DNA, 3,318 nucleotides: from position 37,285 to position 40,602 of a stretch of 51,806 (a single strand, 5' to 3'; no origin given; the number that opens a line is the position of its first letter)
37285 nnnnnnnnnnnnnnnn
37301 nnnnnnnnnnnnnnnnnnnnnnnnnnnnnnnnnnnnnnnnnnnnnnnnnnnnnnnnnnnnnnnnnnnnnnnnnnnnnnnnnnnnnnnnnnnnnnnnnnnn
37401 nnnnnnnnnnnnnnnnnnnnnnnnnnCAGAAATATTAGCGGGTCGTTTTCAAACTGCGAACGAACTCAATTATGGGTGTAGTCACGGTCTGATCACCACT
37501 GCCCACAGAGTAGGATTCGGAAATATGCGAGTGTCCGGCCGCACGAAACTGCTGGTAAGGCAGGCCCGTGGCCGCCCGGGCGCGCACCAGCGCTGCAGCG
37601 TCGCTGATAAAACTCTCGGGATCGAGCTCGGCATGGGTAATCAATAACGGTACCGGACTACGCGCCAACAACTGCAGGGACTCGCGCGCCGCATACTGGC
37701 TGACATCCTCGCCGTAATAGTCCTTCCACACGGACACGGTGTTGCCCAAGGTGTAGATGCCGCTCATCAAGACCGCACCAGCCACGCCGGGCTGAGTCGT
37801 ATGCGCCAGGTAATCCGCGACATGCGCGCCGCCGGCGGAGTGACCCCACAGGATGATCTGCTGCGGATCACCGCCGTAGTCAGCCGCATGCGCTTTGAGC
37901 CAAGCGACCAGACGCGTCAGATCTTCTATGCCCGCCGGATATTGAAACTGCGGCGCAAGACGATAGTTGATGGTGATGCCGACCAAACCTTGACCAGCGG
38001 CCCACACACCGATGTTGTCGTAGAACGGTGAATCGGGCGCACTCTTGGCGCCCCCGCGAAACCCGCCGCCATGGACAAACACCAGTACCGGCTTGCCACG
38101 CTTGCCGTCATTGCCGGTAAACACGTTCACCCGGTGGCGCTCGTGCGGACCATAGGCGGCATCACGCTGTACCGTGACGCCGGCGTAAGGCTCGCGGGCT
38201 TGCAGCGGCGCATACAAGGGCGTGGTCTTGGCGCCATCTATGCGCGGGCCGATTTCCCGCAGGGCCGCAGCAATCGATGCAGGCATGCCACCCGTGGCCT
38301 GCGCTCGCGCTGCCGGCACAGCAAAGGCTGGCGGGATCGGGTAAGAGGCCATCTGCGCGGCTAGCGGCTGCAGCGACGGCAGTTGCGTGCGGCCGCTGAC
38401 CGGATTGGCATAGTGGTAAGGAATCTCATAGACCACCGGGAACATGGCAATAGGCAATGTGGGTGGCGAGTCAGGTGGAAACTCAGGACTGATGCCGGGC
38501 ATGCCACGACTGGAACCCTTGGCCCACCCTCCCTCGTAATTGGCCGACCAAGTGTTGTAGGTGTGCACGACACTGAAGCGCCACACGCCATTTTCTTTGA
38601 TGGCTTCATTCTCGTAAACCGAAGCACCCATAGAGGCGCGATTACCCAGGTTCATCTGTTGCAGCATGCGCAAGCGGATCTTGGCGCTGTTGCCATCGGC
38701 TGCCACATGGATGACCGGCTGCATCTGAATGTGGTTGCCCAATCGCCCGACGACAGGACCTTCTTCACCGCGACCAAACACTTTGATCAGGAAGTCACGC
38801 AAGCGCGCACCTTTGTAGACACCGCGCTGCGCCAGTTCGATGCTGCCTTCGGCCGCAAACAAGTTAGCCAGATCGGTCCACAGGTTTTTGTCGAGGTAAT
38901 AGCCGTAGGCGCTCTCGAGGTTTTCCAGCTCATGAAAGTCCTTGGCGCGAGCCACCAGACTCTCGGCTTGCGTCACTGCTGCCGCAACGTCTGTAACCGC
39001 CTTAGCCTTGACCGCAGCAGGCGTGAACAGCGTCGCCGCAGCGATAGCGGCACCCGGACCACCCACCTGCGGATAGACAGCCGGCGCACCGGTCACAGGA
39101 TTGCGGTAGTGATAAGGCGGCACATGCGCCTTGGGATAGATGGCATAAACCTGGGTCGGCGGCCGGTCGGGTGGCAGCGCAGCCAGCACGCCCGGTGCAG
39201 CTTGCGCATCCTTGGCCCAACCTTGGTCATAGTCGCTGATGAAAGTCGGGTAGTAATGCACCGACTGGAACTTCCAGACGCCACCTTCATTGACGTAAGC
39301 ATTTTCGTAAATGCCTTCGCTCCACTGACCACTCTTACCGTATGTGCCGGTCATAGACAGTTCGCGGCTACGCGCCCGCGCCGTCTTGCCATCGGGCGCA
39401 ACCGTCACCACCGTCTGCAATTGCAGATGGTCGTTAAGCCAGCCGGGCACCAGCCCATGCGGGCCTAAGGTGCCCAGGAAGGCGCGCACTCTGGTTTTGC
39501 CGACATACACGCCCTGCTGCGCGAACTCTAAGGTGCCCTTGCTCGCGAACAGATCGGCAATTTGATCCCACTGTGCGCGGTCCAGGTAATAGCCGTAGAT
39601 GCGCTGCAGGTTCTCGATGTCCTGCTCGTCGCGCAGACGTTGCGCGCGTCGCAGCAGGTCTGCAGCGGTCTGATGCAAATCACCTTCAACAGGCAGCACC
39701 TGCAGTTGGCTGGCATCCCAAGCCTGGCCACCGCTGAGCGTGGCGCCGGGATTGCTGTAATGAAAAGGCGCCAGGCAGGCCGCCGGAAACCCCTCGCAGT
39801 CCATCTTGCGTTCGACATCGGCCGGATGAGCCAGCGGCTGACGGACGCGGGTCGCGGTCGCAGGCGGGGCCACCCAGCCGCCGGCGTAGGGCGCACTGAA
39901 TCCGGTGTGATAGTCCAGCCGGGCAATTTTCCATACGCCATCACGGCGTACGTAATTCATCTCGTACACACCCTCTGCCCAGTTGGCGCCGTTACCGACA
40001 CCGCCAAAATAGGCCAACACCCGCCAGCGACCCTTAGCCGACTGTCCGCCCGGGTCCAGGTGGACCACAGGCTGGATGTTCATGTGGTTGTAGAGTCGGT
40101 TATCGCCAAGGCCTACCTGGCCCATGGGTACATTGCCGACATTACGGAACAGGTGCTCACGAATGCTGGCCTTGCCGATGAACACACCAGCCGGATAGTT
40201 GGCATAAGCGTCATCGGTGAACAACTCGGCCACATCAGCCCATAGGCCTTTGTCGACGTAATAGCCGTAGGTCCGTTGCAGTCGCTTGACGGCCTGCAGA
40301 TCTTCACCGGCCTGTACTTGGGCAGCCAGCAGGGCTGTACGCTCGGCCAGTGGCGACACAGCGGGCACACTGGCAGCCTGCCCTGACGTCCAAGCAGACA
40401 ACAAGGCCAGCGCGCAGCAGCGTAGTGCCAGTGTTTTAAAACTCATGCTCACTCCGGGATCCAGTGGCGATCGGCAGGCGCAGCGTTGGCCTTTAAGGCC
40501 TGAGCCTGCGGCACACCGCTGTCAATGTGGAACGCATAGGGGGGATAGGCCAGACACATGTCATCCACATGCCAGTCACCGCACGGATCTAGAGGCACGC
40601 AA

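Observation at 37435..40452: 1005-aa secreted protein: three tandem NTF2/SnoaL-like modules fused to an esterase-type alpha/beta hydrolase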

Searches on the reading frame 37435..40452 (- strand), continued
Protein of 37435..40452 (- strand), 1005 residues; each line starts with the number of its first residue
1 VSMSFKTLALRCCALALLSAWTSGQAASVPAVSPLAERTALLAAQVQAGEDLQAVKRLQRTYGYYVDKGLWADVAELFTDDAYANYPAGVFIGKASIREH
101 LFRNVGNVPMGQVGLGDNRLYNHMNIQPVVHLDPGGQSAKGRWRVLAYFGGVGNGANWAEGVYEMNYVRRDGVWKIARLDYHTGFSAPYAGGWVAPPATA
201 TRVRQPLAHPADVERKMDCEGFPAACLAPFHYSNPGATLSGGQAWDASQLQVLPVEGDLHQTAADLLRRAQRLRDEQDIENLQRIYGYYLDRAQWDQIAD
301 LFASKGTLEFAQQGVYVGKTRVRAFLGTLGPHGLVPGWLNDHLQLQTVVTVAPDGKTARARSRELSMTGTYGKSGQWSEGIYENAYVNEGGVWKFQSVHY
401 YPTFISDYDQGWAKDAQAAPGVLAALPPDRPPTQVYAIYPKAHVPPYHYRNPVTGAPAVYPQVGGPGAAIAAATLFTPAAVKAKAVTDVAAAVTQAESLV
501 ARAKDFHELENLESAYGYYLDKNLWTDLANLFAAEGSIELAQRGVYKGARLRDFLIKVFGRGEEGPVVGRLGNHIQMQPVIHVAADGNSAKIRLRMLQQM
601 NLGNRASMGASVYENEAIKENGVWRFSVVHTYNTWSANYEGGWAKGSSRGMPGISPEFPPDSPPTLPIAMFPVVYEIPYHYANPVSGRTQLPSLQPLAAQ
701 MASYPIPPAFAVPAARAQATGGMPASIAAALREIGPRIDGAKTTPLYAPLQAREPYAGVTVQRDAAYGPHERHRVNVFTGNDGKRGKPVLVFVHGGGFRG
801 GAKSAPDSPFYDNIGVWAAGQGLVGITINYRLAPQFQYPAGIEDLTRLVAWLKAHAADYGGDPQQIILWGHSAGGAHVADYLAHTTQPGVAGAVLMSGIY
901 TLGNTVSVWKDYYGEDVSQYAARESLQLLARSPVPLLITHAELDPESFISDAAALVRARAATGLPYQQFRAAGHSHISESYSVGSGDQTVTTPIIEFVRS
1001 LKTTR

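Call 10: search_solved_structures(query=window:37435-40452:-, max_evalue=0.01)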
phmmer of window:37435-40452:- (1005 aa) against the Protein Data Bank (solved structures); distinct sequences matched with E-value up to 0.01: 273 (the best 60 are shown).
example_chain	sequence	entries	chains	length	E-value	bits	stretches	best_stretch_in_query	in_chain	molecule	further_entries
4zrs_A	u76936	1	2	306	1.2e-62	215.7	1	723-1000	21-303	Esterase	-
8abt_A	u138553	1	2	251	1.6e-26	96.2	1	264-454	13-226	SnoaL-like domain-containing protein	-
8abv_A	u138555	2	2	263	3.1e-26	95.3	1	257-455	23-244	SnoaL-like domain-containing protein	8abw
8abu_A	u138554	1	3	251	2.1e-25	92.5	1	264-454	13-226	SnoaL-like domain-containing protein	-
6k34_B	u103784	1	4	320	6.5e-17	64.4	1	776-879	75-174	Lipase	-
1c7i_A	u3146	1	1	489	3.5e-12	48.7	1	774-898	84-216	PROTEIN (PARA-NITROBENZYL ESTERASE)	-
1c7j_A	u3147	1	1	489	5.9e-12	48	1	775-898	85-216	PROTEIN (PARA-NITROBENZYL ESTERASE)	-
1qe3_A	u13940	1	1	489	6.3e-12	47.9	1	774-896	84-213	PARA-NITROBENZYL ESTERASE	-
1lzk_A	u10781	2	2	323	1e-11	47.2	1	754-890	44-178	HEROIN ESTERASE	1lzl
7w1j_A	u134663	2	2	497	7.3e-11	44.4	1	740-899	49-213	Carboxylesterase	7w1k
7w1i_A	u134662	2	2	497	7.5e-11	44.3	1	740-899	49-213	Carboxylesterase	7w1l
1jmy_A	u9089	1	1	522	8.8e-11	44.1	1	759-898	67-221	BILE-SALT-ACTIVATED LIPASE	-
1f6w_A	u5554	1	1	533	9.1e-11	44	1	759-898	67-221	BILE SALT ACTIVATED LIPASE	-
6h0t_A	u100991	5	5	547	9.6e-11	44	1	759-898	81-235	Bile salt-activated lipase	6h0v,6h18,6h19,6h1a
4ypv_A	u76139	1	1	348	1.2e-10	43.6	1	768-895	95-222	Est8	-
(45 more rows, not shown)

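Call 23: find_related_loci(query=A1, collection=genome_contigs, flank=10000)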
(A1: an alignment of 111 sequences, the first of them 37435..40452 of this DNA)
Query A1 (1005 aa) in genome_contigs; peptide patterns used: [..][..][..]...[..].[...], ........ (x = any residue, [..] = any of these).
275 stretches matched a pattern; 256 encode a relative of the query (tblastn E <= 1e-3); the best 80 are kept; 80 distinct loci.
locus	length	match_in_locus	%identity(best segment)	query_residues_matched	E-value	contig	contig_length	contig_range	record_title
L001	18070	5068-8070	71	12-1005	0e+0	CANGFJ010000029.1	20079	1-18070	MAG: Proteobacteria bacterium isolate Jr-25may17-45 genome assembly, contig: Jr-25may17-C2929, whole genome shotgun sequ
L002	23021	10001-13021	68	20-1005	0e+0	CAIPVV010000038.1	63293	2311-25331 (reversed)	MAG: uncultured proteobacterium isolate Umea_bin-08481 genome assembly, contig: bin-08481:38/61, whole genome shotgun se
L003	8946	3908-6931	62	7-1001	0e+0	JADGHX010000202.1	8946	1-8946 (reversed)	MAG: Steroidobacteraceae bacterium isolate HOG51 NODE_5424_length_8946_cov_12.862439, whole genome shotgun sequence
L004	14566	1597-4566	61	17-1000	0e+0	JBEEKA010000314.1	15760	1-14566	MAG: Pseudomonadota bacterium isolate cobbmillcreek_2019_sw_WHONDRS-S19S_0090_B_bin.9 scaffold_1413115, whole genome sho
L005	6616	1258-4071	63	19-1000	0e+0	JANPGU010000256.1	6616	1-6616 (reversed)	MAG: Gammaproteobacteria bacterium isolate VAR_69_metabat_275 VAR_69_k141_1945168, whole genome shotgun sequence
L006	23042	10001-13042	59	1-1002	0e+0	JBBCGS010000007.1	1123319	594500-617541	MAG: Gammaproteobacteria bacterium isolate CoA_metab_bin.120 s11129.ctg011151l, whole genome shotgun sequence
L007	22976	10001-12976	61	6-1000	0e+0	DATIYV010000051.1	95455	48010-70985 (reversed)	MAG TPA_asm: Steroidobacteraceae bacterium isolate SMAG_U15284 k141_4843566, whole genome shotgun sequence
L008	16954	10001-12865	62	31-998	0e+0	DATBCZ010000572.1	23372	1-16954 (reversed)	MAG TPA_asm: Steroidobacteraceae bacterium isolate SMAG_U5798 k141_3926577, whole genome shotgun sequence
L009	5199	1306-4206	62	37-1000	0e+0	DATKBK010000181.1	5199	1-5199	MAG TPA_asm: Steroidobacteraceae bacterium isolate SMAG_U14418 k141_3785461, whole genome shotgun sequence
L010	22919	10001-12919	60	35-1000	0e+0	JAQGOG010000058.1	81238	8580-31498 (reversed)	MAG: Gammaproteobacteria bacterium isolate RYN_607 scaffold_1515782, whole genome shotgun sequence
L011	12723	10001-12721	62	1-925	0e+0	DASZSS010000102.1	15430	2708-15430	MAG TPA_asm: Steroidobacteraceae bacterium isolate SMAG_U6056 k141_140956, whole genome shotgun sequence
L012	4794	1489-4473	60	14-1003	0e+0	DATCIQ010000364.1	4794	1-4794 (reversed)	MAG TPA_asm: Gammaproteobacteria bacterium isolate SMAG_U7863 k141_2481948, whole genome shotgun sequence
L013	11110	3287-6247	60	37-1000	0e+0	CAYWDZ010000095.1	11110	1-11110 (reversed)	MAG TPA_asm: uncultured Steroidobacteraceae bacterium isolate SRP173033_co1_446 genome assembly, contig: NODE_13373_leng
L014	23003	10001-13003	58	15-1005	0e+0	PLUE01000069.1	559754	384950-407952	MAG: Gammaproteobacteria bacterium isolate bog_1223 73.20120700_S1D.105_contig_8334, whole genome shotgun sequence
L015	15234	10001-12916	60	35-1000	0e+0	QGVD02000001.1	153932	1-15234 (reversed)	MAG: Pseudomonadota bacterium isolate ZC4RG24 NODE_18_length_153932_cov_15.948576, whole genome shotgun sequence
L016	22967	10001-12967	57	35-1005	0e+0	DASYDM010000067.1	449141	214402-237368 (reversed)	MAG TPA_asm: Steroidobacteraceae bacterium isolate SMAG_U4959 k141_434213, whole genome shotgun sequence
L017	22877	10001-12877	58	38-1005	0e+0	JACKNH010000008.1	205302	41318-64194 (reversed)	MAG: Gammaproteobacteria bacterium isolate HK-STAS-PROT-139 HK-STAS-PROT-139_8, whole genome shotgun sequence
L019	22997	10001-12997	58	12-1005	0e+0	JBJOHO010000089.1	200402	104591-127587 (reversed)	MAG: Pseudomonadota bacterium isolate sharkriverslough_2019_sw_WHONDRS-S19S_0042_B_bin.61 scaffold_55004, whole genome s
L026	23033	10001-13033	58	35-1005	0e+0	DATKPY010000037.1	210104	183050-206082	MAG TPA_asm: Steroidobacteraceae bacterium isolate SMAG_U14803 k141_4366558, whole genome shotgun sequence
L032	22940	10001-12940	55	35-1005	0e+0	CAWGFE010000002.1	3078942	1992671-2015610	MAG: uncultured Alphaproteobacteria bacterium isolate MFD05684.bin.1.14 genome assembly, contig: contig_26147, whole gen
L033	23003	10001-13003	55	15-1005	0e+0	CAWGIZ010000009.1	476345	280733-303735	MAG: uncultured Alphaproteobacteria bacterium isolate MFD05684.bin.2.104 genome assembly, contig: contig_76855, whole ge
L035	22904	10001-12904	57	35-1003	0e+0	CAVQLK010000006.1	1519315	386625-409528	MAG: uncultured Gammaproteobacteria bacterium isolate MFD02840.bin.2.73 genome assembly, contig: contig_47804, whole gen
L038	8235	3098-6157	53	6-1003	0e+0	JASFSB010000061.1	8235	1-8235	MAG: Gammaproteobacteria bacterium isolate D1103M12metaG_Bin_227 D1103M12metaG_FD_scaffold_890_c1, whole genome shotgun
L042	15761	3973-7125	61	28-1005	0e+0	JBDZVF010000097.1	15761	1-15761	MAG: Pseudomonadota bacterium isolate PE_dung25 NODE_1424_length_15761, whole genome shotgun sequence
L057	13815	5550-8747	53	30-1003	0e+0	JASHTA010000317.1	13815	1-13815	MAG: Gammaproteobacteria bacterium isolate JOPF141 JOPF_AWAY_contig_735975, whole genome shotgun sequence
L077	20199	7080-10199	52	1-1005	0e+0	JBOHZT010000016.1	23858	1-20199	MAG: Steroidobacteraceae bacterium isolate SE1508_metabat2.bin.44_sub NODE_302_length_23858_cov_2.455522, whole genome s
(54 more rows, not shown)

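Call 43: predict_structure(alignment_id=A1)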
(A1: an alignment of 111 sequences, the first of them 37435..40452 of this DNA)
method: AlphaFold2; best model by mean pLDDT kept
length: 1005 residues; sequences in the alignment: 111
mean_pLDDT: 90.1   pTM: 0.74
mean pLDDT of the five models: 90.1, 89.0, 89.0, 87.1, 87.0
residues with pLDDT >= 90: 745; 70-90: 180; 50-70: 59; < 50: 21
segments of 3 or more residues with pLDDT < 50: 1-4, 24-26, 709-720
pLDDT, mean of each block of 10 residues (from residue 1): 48 57 54 93 98 97 96 98 95 98 95 94 94 96 94 92 96 97 89 71 84 84 68 89 95 95 98 98 98 97 98 97 97 96 97 97 97 96 98 98 96 95 96 95 96 97 94 94 96 98 98 95 94 96 93 92 84 92 97 95 84 97 97 94 91 88 90 94 97 94 74 35 77 78 86 89 92 92 91 77 58 94 93 71 93 97 97 92 93 94 82 85 91 96 89 95 95 90 90 95 58
secondary structure, 60 per line:
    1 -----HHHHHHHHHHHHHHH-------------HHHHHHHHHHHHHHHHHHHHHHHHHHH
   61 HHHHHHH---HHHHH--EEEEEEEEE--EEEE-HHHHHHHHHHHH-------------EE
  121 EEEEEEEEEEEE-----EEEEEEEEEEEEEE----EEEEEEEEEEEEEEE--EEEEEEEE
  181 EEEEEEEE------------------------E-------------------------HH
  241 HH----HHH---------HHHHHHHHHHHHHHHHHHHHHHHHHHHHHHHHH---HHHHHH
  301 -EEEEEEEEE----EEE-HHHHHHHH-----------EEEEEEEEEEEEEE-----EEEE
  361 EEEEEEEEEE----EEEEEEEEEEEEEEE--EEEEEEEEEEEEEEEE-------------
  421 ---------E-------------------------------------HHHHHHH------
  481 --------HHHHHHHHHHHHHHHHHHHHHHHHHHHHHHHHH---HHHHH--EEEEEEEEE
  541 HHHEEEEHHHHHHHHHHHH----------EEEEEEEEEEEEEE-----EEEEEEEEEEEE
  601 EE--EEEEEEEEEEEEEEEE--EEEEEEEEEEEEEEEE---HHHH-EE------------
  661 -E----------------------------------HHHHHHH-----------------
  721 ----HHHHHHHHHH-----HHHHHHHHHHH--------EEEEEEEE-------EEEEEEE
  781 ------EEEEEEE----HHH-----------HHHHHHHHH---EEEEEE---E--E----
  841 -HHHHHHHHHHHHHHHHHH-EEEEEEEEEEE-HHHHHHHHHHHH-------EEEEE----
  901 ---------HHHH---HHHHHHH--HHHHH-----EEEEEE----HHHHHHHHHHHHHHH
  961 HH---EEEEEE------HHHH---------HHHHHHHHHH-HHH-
elements in order (helices of 4 or more, strands of 3 or more residues): H6-20 H34-67 H71-75 E78-86 E89-92 H94-105 E119-132 E138-151 E156-170 E173-188 H239-242 H259-291 H295-300 E302-310 E315-317 H319-326 E338-351 E357-370 E375-389 E392-407 H468-474 H489-521 H525-529 E532-540 E544-547 H548-559 E570-583 E589-602 E605-620 E623-638 H642-645 H697-703 H725-734 H740-750 E759-766 E774-780 E787-793 H812-820 E824-829 H842-859 E861-871 H873-884 E892-896 H910-913 H917-923 H926-930 E936-941 H946-962 E966-971 H978-981 H991-1000

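Call 47: fold_search(model_id=the predicted structure, library=pdb)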
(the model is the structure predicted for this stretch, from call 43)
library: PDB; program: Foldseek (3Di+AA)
matches with E <= 10: 1468; with E <= 0.001: 772
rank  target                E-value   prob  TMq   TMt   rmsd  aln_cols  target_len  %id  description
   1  4zrs_A                3.0e-23  1.00  0.27  0.87   2.6       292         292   43  Crystal structure of a cloned feruloyl esterase from a soil metagenomic library (released 2016-02-03)
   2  8abt_B                6.4e-13  1.00  0.18  0.73   2.4       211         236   36  Crystal structure of NaLdpA in complex with the product analog Resveratrol (released 2023-02-01)
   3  8abt_A                6.7e-13  1.00  0.18  0.72   2.6       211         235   36  Crystal structure of NaLdpA in complex with the product analog Resveratrol (released 2023-02-01)
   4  8abu_B                1.3e-12  1.00  0.18  0.71   2.6       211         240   36  Crystal structure of NaLdpA mutant H97Q in complex with erythro-DGPD (released 2023-02-01)
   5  8abv                  1.4e-12  1.00  0.18  0.73   2.0       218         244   34  Crystal structure of SpLdpA in complex with erythro-DGPD (released 2023-02-01)
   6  8abu_C                2.1e-12  1.00  0.18  0.73   2.5       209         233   35  Crystal structure of NaLdpA mutant H97Q in complex with erythro-DGPD (released 2023-02-01)
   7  8abw                  4.7e-12  1.00  0.18  0.73   2.2       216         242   34  Crystal structure of SpLdpA in complex with threo-DGPD (released 2023-02-01)
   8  8abu_A                5.2e-12  1.00  0.17  0.70   2.7       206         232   36  Crystal structure of NaLdpA mutant H97Q in complex with erythro-DGPD (released 2023-02-01)
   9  4ob7                  6.6e-12  1.00  0.22  0.60   6.1       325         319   18  Crystal structure of esterase rPPE mutant W187H (released 2014-07-23)
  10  4ob8                  7.0e-12  1.00  0.22  0.60   6.2       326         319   18  Crystal structure of a novel thermostable esterase from Pseudomonas putida ECU1011 (released 2014-07-23)
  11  4ou5                  1.0e-11  1.00  0.22  0.60   6.0       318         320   17  Crystal structure of esterase rPPE mutant S159A/W187H (released 2014-07-23)
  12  3zwq_A                2.2e-11  1.00  0.21  0.58   7.5       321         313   20  HYPERTHERMOPHILIC ESTERASE FROM THE ARCHEON PYROBACULUM CALIDIFONTIS (released 2011-08-17)
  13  4ou4                  3.1e-11  1.00  0.22  0.62   6.1       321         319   17  Crystal structure of esterase rPPE mutant S159A complexed with (S)-Ac-CPA (released 2014-07-30)
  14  4ob6                  3.1e-11  1.00  0.22  0.60   6.1       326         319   17  Complex structure of esterase rPPE S159A/W187H and substrate (S)-Ac-CPA (released 2014-07-23)
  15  2yh2_A                3.2e-11  1.00  0.20  0.57   7.6       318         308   20  Pyrobaculum calidifontis esterase monoclinic form (released 2011-05-18)
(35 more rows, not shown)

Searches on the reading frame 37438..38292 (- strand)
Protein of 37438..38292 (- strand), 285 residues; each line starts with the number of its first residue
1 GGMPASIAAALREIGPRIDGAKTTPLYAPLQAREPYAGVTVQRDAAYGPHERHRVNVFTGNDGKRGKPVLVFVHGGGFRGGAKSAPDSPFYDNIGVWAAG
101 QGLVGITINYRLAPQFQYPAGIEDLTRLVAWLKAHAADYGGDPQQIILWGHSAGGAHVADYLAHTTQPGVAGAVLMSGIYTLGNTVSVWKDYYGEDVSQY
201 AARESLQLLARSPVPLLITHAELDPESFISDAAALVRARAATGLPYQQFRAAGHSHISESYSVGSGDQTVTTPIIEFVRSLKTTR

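Call 27: search_solved_structures(query=window:37438-38292:-, max_evalue=1e-10, show_alignments=1)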
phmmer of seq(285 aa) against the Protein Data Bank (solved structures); distinct sequences matched with E-value up to 1e-10: 16.
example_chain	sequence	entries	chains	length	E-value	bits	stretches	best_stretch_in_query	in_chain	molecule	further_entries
4zrs_A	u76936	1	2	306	1e-63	218.7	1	7-280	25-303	Esterase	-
6k34_B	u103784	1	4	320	2.2e-16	63.4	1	56-163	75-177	Lipase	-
1c7i_A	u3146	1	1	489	3e-13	53.2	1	54-178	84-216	PROTEIN (PARA-NITROBENZYL ESTERASE)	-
1lzk_A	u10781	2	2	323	3.8e-13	52.8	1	35-170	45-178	HEROIN ESTERASE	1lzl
1c7j_A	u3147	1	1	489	9.3e-13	51.5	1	54-176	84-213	PROTEIN (PARA-NITROBENZYL ESTERASE)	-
1qe3_A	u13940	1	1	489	1.4e-12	51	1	55-176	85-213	PARA-NITROBENZYL ESTERASE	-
7w1i_A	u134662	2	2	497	8.8e-12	48.3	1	46-179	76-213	Carboxylesterase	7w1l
7w1j_A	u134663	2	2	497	8.8e-12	48.3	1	46-179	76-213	Carboxylesterase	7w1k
1jmy_A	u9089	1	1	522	9.3e-12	48.2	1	39-178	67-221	BILE-SALT-ACTIVATED LIPASE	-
1f6w_A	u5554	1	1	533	9.5e-12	48.2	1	39-178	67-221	BILE SALT ACTIVATED LIPASE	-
6h0t_A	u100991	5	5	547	1e-11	48.2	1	39-178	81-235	Bile salt-activated lipase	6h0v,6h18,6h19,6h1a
4ypv_A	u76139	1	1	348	1.6e-11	47.4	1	48-175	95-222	Est8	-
9ju4_A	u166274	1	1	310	2e-11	47.2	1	49-163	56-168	Alpha/beta hydrolase fold-3 domain protein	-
1evq_A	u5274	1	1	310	2.3e-11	47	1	49-159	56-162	SERINE HYDROLASE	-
1qz3_A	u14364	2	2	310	2.3e-11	46.9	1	49-159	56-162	CARBOXYLESTERASE EST2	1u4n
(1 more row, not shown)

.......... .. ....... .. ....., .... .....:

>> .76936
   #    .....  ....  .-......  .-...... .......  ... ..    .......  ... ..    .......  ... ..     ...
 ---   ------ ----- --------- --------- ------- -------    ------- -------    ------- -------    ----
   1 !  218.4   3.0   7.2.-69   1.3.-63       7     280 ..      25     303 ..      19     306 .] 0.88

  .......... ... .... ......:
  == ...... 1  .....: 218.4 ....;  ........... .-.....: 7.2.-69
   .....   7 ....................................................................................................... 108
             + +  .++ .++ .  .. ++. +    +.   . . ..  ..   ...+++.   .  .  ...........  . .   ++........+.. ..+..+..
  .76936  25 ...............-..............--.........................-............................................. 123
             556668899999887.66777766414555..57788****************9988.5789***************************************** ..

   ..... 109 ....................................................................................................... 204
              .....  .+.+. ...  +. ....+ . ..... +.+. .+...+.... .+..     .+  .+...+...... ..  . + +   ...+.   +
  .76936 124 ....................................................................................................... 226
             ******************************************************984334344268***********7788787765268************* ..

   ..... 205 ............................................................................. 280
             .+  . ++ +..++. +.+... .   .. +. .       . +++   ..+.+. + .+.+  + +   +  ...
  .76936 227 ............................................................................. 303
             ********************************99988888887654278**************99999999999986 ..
